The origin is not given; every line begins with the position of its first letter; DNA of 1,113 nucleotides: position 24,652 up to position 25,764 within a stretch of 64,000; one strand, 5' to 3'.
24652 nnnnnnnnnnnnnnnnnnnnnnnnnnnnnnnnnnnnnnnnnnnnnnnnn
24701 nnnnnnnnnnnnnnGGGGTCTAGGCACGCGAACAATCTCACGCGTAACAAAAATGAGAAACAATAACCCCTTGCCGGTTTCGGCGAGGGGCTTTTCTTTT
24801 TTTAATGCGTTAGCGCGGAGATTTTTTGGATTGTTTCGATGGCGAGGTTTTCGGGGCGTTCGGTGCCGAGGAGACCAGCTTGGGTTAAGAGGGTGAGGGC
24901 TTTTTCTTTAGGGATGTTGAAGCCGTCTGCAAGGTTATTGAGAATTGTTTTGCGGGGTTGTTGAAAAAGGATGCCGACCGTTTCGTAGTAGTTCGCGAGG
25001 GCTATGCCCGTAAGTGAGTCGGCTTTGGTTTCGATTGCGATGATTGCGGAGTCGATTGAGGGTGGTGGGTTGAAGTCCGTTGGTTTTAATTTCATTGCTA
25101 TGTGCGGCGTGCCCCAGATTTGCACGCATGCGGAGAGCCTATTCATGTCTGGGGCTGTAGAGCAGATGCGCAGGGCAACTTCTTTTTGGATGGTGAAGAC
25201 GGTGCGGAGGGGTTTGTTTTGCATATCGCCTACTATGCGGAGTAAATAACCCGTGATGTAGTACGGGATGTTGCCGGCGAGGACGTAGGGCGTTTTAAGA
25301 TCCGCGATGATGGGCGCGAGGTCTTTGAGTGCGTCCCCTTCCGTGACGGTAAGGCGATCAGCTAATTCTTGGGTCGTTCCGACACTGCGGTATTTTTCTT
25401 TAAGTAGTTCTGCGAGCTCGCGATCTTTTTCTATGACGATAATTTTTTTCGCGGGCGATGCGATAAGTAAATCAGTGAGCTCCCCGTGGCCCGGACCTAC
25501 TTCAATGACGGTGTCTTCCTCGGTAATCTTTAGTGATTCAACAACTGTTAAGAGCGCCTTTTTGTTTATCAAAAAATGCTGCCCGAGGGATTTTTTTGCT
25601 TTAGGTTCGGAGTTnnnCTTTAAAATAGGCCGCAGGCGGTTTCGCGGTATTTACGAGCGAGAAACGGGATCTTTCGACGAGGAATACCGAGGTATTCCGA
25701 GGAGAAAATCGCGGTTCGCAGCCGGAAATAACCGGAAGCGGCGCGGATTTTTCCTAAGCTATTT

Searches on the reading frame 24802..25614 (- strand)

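Call 101: search_protein_families(library=pfam, proteins=[window:24802-25614:-], max_evalue=0.00001)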
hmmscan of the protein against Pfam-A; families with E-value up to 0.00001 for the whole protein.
window:24802-25614:- (270 aa): 1 family
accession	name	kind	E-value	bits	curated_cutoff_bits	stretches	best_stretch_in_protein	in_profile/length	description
PF00398.26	RrnaAD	-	4.7e-42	144.3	24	1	5-262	3-254/263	Ribosomal RNA adenine dimethylase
